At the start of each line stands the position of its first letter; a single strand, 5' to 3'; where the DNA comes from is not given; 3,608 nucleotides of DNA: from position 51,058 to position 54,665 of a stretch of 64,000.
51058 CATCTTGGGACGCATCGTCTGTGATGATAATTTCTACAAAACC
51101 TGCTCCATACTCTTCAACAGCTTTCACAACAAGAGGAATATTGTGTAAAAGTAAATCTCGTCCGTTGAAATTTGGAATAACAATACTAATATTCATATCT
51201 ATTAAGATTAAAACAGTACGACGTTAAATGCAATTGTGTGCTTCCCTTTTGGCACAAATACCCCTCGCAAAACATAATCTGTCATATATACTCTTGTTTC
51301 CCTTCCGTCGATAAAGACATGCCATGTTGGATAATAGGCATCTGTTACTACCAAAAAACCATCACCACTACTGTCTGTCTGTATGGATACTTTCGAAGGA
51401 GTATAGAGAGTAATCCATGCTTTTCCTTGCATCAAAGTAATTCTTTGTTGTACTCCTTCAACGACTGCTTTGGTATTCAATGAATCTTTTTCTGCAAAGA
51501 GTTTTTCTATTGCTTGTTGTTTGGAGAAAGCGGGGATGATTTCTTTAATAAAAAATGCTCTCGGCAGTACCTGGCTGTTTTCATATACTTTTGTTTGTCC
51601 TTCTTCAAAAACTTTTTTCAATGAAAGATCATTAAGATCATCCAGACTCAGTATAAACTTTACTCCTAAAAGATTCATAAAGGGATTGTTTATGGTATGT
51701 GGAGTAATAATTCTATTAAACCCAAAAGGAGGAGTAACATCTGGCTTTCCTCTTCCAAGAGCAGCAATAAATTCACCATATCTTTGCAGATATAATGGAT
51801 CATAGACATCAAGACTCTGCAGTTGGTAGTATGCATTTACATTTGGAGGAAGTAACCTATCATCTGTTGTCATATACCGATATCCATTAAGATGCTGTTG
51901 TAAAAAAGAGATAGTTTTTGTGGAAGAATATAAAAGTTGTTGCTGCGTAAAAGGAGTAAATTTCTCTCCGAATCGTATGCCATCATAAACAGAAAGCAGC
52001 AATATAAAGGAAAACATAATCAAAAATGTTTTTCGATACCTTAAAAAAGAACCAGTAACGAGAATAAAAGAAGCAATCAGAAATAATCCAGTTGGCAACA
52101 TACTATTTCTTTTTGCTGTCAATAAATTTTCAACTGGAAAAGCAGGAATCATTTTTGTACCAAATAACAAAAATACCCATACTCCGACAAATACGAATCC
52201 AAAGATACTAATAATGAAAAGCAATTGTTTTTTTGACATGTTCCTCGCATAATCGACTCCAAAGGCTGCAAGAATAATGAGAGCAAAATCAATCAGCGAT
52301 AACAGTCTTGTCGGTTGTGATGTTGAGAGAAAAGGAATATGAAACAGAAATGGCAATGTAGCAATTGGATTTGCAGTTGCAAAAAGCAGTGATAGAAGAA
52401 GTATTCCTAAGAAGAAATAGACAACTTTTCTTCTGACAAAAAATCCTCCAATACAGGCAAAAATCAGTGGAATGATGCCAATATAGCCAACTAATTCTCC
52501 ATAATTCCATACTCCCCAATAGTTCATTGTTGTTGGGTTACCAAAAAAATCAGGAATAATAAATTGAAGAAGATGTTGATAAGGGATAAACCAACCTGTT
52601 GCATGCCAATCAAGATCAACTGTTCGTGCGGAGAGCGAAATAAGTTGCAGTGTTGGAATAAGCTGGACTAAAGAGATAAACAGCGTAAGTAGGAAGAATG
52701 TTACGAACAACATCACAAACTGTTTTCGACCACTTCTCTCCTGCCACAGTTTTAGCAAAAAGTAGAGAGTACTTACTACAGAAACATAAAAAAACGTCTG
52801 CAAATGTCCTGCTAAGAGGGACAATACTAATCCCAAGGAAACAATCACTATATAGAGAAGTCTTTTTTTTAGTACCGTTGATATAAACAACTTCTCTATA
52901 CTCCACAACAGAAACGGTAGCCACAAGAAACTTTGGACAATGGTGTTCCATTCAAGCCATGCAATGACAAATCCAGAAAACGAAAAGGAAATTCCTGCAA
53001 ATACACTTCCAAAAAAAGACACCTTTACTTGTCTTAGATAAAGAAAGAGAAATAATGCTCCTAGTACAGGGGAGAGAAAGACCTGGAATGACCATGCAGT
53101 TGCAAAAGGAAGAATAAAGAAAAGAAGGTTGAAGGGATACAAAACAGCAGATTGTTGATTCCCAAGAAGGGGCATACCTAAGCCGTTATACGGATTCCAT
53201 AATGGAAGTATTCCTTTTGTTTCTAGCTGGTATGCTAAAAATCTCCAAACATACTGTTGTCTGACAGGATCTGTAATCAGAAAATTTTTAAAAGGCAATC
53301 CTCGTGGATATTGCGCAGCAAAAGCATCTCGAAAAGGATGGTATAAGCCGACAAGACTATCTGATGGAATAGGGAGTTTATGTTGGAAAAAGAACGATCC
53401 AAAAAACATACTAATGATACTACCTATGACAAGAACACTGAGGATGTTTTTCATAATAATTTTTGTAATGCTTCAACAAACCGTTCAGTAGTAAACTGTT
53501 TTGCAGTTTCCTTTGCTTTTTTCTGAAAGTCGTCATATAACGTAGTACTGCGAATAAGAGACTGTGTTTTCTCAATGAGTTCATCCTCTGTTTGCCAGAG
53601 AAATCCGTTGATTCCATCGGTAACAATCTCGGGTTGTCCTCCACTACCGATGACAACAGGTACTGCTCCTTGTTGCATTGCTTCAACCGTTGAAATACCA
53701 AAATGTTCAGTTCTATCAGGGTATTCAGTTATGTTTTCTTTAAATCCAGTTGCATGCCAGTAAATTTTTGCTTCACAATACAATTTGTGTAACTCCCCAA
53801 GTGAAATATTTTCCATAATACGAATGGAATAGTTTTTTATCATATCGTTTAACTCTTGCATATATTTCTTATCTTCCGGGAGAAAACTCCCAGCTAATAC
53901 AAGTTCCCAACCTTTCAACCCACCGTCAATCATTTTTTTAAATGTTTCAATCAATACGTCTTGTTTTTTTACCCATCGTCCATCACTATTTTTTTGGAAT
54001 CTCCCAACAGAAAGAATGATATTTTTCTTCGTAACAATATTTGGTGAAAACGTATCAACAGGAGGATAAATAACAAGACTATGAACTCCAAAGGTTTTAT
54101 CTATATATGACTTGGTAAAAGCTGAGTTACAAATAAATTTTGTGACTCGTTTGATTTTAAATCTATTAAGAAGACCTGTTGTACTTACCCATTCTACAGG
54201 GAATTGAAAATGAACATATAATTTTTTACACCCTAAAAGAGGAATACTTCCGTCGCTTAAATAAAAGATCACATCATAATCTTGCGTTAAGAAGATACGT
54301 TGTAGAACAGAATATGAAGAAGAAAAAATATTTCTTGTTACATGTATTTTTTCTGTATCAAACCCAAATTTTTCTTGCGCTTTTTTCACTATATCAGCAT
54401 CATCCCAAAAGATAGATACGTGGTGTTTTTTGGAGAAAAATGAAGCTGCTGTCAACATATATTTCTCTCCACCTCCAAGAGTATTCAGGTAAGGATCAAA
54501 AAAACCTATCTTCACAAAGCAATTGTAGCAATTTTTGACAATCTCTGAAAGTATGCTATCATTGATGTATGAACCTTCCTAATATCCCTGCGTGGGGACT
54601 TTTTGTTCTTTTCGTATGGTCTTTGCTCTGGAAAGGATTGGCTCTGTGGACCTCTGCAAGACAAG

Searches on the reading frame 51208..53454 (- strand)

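Call 4: search_protein_families(library=pfam, proteins=[window:51208-53454:-], max_evalue=0.01)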
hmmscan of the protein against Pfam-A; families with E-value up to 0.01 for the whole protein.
window:51208-53454:- (748 aa): 1 family
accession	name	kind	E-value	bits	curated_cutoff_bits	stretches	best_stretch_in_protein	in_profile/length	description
PF09586.16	YfhO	-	4.7e-21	75.3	28.5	2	66-642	33-600/835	Bacterial membrane protein YfhO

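Call 5: search_protein_families(library=ncbifam, proteins=[window:51208-53454:-], max_evalue=0.01)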
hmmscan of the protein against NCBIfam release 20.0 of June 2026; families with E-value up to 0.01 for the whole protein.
window:51208-53454:- (748 aa): 0 families

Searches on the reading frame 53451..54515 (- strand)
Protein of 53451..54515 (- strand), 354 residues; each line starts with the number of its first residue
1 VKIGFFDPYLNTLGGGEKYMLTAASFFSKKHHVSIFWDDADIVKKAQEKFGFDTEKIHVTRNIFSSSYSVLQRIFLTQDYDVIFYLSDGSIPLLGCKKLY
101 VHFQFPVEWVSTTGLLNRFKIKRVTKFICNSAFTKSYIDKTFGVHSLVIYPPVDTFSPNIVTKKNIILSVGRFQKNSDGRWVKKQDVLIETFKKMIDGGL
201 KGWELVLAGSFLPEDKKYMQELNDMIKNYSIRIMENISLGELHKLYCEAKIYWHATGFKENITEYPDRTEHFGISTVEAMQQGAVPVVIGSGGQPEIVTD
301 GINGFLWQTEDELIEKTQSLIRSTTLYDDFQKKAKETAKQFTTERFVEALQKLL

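Call 24: search_protein_families(library=pfam, proteins=[window:53451-54515:-], max_evalue=0.001)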
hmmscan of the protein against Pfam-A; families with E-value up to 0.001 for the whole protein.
window:53451-54515:- (354 aa): 4 families
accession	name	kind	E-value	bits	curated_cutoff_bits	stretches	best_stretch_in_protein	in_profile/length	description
PF00534.26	Glycos_transf_1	-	5.2e-20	72.1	26.4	1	156-336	7-171/172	Glycosyl transferases group 1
PF13692.12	Glyco_trans_1_4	-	1.2e-13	51.9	27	1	165-322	2-141/142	Glycosyl transferases group 1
PF13439.12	Glyco_transf_4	-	4.7e-07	30.4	28.5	1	14-155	2-168/170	Glycosyltransferase Family 4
PF15924.11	ALG11_N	-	0.00027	21.4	29.8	0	2-60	3-69/209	ALG11 mannosyltransferase N-terminus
